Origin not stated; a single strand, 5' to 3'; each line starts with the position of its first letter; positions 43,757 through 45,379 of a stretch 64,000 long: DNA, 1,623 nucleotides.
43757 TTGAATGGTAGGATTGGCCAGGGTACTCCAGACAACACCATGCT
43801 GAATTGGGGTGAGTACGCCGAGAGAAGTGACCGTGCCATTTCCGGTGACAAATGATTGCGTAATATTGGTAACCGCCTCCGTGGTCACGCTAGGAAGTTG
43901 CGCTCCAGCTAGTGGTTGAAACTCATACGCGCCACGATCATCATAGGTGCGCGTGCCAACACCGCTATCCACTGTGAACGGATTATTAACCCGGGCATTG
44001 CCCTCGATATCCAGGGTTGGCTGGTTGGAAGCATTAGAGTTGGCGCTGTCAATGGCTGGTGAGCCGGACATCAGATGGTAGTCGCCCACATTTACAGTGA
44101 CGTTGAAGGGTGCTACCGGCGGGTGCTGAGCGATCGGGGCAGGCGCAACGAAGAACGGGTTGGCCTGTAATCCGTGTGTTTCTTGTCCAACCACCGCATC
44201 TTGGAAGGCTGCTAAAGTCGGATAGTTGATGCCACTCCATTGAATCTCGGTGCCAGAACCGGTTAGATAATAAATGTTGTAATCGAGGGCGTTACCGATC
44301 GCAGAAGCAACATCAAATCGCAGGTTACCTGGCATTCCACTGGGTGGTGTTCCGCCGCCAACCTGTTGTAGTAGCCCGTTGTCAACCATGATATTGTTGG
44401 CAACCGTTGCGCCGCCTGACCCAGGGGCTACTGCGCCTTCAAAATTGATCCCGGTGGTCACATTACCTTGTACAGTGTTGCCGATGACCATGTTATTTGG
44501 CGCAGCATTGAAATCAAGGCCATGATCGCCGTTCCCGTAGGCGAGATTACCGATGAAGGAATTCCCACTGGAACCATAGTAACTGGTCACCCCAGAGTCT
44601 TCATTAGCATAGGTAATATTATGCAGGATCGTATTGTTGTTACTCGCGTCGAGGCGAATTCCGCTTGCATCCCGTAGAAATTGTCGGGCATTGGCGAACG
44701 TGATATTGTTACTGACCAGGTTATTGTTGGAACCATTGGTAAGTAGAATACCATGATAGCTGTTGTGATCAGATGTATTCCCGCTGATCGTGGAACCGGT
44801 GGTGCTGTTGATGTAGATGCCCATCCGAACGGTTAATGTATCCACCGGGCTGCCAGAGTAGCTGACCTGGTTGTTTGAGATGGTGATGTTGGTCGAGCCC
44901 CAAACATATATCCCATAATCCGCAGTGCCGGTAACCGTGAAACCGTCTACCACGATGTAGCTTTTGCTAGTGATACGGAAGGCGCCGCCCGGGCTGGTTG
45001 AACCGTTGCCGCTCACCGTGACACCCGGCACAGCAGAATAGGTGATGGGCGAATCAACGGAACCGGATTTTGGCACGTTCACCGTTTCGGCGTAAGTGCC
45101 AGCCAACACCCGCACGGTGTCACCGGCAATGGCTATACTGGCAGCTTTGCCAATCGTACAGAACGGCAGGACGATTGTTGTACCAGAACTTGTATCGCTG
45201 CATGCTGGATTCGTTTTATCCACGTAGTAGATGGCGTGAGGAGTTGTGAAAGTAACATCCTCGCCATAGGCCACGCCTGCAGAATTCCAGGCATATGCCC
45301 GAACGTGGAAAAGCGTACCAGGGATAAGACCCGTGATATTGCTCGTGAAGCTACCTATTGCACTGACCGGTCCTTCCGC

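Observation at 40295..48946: ~2,880-aa secreted protein made of four tandem beta-helix 'catalytic-looking' modules inside an EPS locus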

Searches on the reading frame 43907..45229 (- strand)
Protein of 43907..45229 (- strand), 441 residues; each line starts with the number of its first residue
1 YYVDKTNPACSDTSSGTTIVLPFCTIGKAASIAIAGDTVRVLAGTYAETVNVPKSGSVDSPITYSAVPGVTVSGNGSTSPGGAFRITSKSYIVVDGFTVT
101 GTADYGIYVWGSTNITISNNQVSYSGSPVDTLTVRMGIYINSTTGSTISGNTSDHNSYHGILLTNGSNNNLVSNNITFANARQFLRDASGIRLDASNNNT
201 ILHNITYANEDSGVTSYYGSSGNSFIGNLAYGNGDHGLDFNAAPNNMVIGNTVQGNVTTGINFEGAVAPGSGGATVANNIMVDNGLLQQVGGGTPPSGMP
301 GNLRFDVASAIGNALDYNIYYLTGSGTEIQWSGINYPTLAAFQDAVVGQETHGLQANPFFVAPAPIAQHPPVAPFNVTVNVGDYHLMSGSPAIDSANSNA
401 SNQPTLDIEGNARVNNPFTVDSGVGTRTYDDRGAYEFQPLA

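Call 59: search_protein_families(library=pfam, proteins=[window:43907-45229:-], max_evalue=1)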
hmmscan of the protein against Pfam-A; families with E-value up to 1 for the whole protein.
window:43907-45229:- (441 aa): 2 families
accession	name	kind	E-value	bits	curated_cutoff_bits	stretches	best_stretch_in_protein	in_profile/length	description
PF13229.12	Beta_helix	-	1.2e-21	77.5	25.9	2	70-229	11-157/158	Right handed beta helix region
PF05048.19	NosD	-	3.8e-18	66.1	23.6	2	60-182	61-174/212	Periplasmic copper-binding protein (NosD)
